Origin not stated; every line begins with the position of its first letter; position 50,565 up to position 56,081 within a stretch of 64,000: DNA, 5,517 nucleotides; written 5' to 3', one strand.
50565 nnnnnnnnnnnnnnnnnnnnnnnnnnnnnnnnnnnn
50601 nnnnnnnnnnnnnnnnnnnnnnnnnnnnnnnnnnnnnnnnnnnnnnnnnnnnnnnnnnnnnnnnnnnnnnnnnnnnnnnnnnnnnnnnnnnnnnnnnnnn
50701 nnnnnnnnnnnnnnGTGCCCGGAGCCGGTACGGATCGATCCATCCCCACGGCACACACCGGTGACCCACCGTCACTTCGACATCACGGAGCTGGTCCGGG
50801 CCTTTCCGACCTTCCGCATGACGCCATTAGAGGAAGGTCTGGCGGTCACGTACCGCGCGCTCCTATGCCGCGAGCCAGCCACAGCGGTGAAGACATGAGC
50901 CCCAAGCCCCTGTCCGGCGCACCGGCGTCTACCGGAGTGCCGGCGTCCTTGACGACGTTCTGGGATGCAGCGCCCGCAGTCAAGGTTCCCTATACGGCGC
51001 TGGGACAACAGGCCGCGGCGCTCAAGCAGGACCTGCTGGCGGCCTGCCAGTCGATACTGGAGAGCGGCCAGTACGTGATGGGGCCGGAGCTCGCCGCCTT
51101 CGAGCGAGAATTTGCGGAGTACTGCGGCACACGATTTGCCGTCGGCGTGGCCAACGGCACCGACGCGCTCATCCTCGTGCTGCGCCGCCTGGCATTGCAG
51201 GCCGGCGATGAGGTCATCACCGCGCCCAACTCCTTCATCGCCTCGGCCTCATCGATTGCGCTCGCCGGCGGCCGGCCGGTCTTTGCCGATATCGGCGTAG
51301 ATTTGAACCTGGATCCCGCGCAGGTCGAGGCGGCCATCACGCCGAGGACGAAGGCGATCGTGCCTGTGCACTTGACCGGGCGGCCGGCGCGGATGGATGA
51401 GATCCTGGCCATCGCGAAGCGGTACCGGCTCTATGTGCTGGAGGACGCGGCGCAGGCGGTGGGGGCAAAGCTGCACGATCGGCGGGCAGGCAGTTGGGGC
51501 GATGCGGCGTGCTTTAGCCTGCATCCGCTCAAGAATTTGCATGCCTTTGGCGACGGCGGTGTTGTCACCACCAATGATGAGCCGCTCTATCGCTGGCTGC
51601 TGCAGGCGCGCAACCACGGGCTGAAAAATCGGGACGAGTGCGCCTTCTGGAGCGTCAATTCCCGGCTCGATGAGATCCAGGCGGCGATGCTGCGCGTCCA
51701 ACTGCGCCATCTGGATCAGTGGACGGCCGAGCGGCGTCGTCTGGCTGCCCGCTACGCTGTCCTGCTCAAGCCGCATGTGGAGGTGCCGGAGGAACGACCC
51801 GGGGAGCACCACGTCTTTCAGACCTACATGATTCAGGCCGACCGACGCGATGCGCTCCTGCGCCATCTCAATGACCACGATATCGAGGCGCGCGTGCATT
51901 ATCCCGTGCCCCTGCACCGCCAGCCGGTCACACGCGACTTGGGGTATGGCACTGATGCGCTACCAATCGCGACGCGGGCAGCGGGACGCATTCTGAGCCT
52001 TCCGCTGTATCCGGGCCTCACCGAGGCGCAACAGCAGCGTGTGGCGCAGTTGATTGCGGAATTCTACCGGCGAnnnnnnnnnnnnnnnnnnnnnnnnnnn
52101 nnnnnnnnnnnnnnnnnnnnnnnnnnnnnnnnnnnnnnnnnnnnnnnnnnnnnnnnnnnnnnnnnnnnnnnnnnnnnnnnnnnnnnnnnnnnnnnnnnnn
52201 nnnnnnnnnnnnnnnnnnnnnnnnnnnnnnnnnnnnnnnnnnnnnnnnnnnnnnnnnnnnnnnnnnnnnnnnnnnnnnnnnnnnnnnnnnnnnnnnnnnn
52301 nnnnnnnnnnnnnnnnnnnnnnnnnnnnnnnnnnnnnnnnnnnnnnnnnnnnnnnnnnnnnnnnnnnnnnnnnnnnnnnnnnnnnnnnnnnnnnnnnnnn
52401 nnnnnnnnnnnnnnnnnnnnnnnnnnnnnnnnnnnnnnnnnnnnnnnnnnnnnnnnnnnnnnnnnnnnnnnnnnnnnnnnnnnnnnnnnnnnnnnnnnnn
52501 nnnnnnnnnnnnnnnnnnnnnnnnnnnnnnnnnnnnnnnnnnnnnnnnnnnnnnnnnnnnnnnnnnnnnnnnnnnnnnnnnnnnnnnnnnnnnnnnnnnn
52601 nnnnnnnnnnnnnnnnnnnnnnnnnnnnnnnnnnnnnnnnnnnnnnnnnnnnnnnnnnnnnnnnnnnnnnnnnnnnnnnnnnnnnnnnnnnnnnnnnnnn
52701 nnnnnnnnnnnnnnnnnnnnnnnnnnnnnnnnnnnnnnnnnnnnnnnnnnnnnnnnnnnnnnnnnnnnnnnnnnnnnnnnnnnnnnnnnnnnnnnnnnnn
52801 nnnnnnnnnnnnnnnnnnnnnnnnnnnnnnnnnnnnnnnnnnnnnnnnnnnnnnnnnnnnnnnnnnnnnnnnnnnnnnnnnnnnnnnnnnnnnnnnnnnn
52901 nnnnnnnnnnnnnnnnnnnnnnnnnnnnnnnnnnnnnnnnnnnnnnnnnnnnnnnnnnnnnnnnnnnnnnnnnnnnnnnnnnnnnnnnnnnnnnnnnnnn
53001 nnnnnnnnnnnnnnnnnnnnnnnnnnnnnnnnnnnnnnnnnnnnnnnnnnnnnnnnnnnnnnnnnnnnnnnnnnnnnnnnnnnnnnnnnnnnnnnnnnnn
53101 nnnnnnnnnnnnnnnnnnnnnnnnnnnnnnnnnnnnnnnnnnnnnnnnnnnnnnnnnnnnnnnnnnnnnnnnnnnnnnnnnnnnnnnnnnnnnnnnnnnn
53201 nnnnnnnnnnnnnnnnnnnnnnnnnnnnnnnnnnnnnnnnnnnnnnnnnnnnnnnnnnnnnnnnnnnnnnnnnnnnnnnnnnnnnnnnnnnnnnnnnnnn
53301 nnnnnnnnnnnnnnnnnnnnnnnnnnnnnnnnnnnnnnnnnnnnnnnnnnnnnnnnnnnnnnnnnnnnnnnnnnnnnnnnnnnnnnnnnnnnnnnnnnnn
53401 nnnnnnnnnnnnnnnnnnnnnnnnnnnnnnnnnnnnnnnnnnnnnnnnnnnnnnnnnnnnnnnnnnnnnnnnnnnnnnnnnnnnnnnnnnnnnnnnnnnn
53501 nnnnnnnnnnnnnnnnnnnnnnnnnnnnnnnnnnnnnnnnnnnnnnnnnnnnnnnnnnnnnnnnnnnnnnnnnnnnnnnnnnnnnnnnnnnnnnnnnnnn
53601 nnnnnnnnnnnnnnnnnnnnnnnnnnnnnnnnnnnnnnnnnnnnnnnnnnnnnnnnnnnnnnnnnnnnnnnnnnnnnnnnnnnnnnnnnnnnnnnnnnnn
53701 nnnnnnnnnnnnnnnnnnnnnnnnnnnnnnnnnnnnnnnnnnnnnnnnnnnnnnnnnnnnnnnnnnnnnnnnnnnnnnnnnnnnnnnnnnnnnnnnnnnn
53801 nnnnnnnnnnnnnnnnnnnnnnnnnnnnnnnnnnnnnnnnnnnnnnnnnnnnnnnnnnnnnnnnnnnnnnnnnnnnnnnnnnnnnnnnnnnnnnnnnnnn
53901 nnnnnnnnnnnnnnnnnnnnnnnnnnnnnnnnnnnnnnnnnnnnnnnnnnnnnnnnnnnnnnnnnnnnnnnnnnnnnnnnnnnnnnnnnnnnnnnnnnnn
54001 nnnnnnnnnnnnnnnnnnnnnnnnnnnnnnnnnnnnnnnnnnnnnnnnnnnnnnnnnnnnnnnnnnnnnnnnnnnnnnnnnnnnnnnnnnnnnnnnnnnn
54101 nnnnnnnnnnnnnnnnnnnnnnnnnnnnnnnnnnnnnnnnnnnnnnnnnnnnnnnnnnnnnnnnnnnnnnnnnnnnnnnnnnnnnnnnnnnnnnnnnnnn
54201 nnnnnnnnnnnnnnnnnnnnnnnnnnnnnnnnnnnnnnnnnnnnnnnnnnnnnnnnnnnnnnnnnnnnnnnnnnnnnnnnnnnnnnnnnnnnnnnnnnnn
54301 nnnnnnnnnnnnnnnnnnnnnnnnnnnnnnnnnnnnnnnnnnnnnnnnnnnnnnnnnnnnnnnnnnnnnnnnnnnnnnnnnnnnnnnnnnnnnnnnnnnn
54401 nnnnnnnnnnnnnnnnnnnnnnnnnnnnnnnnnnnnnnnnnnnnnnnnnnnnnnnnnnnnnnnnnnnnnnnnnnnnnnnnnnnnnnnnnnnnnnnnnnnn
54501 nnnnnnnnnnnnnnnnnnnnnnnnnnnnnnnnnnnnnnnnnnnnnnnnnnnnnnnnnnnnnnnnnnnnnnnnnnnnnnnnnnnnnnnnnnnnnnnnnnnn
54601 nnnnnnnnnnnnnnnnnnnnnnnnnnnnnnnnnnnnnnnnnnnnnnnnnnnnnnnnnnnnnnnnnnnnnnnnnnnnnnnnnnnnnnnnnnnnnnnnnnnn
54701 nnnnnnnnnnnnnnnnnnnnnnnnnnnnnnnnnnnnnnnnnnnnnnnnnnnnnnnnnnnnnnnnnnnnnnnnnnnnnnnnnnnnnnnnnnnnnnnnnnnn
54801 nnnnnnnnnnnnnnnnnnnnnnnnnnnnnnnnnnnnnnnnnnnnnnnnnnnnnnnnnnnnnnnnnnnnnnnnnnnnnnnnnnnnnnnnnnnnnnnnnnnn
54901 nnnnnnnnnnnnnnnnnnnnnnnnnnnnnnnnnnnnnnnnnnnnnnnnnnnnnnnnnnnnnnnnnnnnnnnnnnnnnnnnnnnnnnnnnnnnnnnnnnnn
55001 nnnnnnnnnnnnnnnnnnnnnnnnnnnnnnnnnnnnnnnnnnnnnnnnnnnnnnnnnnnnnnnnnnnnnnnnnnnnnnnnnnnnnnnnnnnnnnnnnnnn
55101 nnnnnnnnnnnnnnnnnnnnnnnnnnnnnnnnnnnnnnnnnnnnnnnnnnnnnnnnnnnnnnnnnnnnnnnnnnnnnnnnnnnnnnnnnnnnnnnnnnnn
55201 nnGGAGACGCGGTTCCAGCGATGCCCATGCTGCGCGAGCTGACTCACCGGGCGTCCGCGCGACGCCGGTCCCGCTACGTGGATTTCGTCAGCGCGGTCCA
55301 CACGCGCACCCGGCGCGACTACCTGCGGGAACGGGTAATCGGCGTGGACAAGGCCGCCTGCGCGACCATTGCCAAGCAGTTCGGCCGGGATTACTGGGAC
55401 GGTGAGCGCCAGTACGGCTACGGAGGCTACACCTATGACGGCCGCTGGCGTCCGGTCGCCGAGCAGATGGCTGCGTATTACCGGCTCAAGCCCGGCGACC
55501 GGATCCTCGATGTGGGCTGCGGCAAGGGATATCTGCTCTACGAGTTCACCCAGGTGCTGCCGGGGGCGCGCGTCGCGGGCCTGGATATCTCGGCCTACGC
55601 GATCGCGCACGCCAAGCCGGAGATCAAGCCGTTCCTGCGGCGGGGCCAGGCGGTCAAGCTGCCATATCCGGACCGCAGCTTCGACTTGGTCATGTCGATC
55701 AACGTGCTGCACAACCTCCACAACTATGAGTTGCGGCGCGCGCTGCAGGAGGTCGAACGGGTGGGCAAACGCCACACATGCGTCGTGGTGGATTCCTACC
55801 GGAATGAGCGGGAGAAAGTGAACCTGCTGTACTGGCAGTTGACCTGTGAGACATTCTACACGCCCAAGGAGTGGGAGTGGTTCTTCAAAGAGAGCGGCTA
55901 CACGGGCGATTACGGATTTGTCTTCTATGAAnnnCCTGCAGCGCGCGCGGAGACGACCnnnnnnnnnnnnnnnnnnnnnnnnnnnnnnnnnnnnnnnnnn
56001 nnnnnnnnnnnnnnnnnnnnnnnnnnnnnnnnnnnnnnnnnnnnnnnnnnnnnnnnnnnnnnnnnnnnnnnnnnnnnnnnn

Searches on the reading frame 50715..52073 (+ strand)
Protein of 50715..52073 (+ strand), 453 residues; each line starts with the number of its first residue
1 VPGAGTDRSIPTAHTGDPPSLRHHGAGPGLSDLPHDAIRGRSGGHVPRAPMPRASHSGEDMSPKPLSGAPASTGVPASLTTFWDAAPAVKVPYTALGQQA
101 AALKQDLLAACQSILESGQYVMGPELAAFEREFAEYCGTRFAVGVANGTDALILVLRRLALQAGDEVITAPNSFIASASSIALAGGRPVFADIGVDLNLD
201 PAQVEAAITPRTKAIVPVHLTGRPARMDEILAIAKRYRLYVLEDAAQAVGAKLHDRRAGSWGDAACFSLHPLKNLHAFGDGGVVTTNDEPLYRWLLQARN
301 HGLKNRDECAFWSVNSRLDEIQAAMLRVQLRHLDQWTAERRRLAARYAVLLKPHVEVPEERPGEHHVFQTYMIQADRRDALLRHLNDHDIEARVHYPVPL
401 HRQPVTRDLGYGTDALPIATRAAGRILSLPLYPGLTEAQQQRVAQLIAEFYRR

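Call 16: search_protein_families(library=pfam, proteins=[window:50715-52073:+], max_evalue=0.0001)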
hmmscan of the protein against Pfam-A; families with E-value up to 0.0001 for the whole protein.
window:50715-52073:+ (453 aa): 3 families
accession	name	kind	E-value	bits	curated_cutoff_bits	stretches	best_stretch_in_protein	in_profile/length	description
PF01041.23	DegT_DnrJ_EryC1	-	4.1e-110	368.8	19.8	1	104-446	4-358/360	DegT/DnrJ/EryC1/StrS aminotransferase family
PF00266.25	Aminotran_5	-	5.1e-06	26.1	21.5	1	145-257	67-188/371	Aminotransferase class-V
PF01212.27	Beta_elim_lyase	-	1.3e-05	25.1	27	1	119-277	27-203/288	Beta-eliminating lyase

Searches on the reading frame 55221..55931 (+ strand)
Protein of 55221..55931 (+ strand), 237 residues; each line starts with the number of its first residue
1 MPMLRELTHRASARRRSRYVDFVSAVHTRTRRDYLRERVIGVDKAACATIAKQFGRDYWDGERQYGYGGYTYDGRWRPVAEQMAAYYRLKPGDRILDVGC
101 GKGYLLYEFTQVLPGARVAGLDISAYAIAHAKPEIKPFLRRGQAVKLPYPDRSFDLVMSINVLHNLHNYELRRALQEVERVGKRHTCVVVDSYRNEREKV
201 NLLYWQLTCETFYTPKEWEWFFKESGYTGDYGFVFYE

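Call 16: search_protein_families(library=pfam, proteins=[window:55221-55931:+], max_evalue=0.0001)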
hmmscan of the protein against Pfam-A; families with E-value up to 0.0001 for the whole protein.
window:55221-55931:+ (237 aa): 9 families
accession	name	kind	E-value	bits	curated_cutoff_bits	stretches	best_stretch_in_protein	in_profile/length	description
PF08241.18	Methyltransf_11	-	3e-18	66.7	21.2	1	96-184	1-89/95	Methyltransferase domain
PF13847.12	Methyltransf_31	-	7.7e-18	65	27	1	90-225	2-144/145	Methyltransferase domain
PF13649.12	Methyltransf_25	-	9.3e-18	65.2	27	1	95-183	1-94/97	Methyltransferase domain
PF13489.12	Methyltransf_23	-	6.4e-15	55.7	27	1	77-228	10-160/164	Methyltransferase domain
PF08242.18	Methyltransf_12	-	1.8e-12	48.2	30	1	96-181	1-91/98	Methyltransferase domain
PF07021.18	MetW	-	5.8e-07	29.8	21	1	89-193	11-112/193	Methionine biosynthesis protein MetW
PF02353.26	CMAS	-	1.4e-06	28.3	27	1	87-194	58-168/273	Mycolic acid cyclopropane synthetase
PF05175.20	MTS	-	2.1e-05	24.7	23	1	92-136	32-76/170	Methyltransferase small domain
PF01209.24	Ubie_methyltran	-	8.6e-05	22.4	20.1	0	87-189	43-150/233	ubiE/COQ5 methyltransferase family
